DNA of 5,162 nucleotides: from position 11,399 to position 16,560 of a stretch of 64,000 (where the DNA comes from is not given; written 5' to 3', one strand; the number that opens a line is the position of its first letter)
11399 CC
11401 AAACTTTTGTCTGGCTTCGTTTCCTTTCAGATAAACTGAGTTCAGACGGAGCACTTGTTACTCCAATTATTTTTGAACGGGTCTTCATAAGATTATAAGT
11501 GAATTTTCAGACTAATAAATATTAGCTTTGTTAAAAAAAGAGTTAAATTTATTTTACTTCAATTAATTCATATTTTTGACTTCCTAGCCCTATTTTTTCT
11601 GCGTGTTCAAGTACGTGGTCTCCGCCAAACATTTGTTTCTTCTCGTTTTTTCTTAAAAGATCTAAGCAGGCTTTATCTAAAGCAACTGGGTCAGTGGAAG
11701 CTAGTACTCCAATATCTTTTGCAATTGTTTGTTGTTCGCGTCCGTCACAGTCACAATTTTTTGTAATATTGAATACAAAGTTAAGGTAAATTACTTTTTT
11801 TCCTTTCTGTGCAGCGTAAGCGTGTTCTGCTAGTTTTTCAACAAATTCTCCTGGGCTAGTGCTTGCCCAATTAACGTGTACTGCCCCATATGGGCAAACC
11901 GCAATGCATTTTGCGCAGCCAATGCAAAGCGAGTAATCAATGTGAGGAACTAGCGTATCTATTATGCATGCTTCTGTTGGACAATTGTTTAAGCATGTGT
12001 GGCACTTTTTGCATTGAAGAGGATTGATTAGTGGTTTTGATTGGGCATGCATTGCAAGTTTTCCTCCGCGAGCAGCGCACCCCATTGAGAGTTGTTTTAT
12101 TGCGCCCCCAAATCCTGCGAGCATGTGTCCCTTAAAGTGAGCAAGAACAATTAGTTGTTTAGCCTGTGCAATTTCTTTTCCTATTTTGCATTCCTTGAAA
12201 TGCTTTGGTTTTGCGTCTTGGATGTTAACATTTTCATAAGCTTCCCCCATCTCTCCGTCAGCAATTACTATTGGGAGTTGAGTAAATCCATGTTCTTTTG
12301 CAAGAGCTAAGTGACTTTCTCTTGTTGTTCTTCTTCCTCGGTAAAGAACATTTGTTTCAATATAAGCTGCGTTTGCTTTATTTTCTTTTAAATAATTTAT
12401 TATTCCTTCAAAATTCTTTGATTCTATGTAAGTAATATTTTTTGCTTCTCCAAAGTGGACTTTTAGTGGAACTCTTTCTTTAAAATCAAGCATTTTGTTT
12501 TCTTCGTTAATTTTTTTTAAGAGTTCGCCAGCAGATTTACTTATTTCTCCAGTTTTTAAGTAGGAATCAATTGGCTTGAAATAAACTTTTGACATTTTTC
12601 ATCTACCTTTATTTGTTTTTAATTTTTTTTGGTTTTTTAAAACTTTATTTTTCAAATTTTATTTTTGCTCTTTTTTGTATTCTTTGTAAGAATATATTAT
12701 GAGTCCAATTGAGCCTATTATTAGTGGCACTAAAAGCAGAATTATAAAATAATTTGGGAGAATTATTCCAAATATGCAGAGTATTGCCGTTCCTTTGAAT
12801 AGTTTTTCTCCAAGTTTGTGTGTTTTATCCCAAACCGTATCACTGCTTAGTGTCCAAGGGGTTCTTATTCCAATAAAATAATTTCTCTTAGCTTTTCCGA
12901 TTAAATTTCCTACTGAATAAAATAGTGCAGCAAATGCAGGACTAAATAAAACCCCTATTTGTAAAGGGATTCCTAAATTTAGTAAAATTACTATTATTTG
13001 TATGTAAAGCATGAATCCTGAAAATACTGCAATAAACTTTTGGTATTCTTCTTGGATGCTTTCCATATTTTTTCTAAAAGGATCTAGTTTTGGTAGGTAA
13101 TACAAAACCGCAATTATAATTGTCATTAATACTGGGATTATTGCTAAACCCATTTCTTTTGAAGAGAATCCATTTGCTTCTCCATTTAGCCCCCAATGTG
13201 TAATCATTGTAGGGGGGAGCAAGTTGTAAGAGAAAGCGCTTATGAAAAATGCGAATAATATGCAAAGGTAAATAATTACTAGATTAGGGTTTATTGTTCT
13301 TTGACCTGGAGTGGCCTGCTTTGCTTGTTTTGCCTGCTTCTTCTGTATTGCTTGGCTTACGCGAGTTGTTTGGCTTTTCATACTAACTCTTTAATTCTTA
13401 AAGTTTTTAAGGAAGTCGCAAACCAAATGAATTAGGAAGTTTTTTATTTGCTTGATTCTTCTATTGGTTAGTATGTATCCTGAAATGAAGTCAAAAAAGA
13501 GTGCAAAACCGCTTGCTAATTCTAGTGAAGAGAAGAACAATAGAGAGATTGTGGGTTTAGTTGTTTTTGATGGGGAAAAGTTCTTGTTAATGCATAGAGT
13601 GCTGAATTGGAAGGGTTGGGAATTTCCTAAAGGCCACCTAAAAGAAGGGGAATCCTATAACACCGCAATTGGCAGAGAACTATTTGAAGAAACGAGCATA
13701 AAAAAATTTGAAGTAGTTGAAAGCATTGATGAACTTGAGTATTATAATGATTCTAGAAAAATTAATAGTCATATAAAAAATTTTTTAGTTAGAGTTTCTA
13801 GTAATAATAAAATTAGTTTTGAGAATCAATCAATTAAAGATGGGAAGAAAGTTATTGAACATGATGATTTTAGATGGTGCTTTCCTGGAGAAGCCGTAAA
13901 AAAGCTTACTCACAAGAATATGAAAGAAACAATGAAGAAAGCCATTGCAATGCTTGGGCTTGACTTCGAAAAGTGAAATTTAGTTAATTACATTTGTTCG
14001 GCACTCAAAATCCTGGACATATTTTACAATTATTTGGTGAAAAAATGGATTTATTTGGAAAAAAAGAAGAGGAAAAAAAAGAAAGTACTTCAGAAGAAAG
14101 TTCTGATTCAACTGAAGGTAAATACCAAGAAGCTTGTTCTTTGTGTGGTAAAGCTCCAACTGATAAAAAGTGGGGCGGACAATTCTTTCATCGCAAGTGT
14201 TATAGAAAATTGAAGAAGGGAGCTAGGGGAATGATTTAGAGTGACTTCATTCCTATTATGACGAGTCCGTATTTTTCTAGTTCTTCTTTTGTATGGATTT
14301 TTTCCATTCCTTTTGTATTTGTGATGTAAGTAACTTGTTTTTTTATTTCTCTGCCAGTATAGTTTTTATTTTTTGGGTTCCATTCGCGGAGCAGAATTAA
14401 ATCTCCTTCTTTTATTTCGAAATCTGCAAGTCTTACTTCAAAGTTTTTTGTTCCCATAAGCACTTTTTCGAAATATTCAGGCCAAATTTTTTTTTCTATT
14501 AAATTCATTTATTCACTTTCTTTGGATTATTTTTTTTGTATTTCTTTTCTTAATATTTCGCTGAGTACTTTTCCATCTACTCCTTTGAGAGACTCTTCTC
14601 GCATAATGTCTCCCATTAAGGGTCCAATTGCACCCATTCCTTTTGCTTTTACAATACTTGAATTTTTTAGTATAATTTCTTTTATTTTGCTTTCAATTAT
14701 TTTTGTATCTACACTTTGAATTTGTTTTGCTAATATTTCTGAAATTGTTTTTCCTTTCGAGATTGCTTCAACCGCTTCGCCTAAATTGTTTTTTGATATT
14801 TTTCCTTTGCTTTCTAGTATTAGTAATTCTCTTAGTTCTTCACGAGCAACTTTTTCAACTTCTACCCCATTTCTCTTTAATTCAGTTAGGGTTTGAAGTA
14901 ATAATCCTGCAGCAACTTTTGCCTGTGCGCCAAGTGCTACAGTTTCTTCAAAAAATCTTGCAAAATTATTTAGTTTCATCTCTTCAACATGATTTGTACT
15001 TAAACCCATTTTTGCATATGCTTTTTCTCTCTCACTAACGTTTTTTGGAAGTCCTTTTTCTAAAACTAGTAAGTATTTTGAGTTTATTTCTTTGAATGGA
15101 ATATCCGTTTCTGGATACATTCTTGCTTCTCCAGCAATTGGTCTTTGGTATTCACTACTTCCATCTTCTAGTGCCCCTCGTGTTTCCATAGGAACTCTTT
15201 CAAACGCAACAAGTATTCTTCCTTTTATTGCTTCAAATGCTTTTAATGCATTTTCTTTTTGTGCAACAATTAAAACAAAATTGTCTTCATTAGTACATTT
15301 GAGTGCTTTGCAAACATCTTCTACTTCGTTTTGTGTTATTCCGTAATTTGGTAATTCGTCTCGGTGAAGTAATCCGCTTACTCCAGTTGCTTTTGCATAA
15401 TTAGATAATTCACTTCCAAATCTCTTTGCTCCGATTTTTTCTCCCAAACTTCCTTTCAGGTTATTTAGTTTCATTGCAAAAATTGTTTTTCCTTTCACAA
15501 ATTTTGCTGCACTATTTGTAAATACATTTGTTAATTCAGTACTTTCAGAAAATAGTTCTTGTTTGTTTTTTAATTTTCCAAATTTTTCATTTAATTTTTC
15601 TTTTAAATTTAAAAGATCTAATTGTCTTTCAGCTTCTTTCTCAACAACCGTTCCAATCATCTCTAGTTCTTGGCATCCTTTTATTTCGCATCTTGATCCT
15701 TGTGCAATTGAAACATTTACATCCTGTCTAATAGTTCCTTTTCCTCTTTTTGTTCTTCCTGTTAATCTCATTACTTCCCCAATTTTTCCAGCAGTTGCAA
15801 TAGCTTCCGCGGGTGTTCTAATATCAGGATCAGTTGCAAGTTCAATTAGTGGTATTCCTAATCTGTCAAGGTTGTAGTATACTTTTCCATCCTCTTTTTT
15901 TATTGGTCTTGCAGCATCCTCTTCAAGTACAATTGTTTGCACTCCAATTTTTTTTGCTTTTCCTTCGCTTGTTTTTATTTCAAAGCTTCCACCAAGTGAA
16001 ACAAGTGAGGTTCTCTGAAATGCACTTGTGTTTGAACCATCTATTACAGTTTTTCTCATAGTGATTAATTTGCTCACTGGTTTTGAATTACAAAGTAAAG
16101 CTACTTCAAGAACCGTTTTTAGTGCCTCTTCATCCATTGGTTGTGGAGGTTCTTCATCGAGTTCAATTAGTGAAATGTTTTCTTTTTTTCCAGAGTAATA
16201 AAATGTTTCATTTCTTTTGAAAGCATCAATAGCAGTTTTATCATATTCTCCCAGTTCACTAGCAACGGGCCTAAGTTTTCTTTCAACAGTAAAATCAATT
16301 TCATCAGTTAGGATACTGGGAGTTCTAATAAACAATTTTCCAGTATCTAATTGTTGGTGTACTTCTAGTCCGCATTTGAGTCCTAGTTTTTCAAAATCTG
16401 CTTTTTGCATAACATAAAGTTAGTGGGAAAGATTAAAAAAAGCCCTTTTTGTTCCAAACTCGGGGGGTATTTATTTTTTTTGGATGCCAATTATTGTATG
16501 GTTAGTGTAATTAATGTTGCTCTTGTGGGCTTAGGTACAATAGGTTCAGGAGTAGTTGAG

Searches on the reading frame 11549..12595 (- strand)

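Call 70: search_protein_families(library=pfam, proteins=[window:11549-12595:-], max_evalue=0.0001)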
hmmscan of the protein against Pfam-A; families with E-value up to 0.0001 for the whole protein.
window:11549-12595:- (348 aa): 8 families
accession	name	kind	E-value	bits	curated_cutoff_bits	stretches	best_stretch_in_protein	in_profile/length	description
PF04015.17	DUF362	-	1.8e-39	136.3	24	1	42-312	1-200/200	Domain of unknown function (DUF362)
PF12837.12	Fer4_6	-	9.5e-10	38.4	25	1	216-238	1-23/24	4Fe-4S binding domain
PF00037.32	Fer4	-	1.9e-09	37.4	21.1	1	218-239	2-23/24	4Fe-4S binding domain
PF12797.12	Fer4_2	-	1.4e-08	34.6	24.5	0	216-236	2-22/22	4Fe-4S binding domain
PF13237.11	Fer4_10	-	4e-08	33.5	25.5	2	188-235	2-53/53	4Fe-4S dicluster domain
PF13187.11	Fer4_9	-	2.1e-06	28.1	27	1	194-238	1-51/52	4Fe-4S dicluster domain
PF12838.12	Fer4_7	-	2.4e-06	28.3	27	1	194-238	1-52/52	4Fe-4S dicluster domain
PF13484.11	Fer4_16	-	2e-05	25.7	30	0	224-247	2-25/66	4Fe-4S double cluster binding domain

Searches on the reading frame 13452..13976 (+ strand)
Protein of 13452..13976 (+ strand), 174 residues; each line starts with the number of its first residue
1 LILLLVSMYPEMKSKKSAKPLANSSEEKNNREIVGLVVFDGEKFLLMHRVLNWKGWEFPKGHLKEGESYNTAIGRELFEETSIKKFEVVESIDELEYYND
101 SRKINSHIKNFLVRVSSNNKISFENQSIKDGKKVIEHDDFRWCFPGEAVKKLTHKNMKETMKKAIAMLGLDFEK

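Call 70: search_protein_families(library=pfam, proteins=[window:13452-13976:+], max_evalue=0.0001)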
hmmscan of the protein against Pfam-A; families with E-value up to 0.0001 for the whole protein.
window:13452-13976:+ (174 aa): 1 family
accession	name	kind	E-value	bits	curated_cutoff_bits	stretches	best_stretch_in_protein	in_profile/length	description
PF00293.34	NUDIX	-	3.4e-17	63.1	21.1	1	31-161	3-131/134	NUDIX domain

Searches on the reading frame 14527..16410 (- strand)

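Call 70: search_protein_families(library=pfam, proteins=[window:14527-16410:-], max_evalue=0.0001)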
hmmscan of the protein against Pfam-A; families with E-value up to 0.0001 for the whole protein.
window:14527-16410:- (627 aa): 1 family
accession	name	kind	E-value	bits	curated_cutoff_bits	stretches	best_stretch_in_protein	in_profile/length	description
PF02934.20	GatB_N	-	1.3e-49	169.3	23.4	1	12-446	2-275/277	GatB/GatE catalytic domain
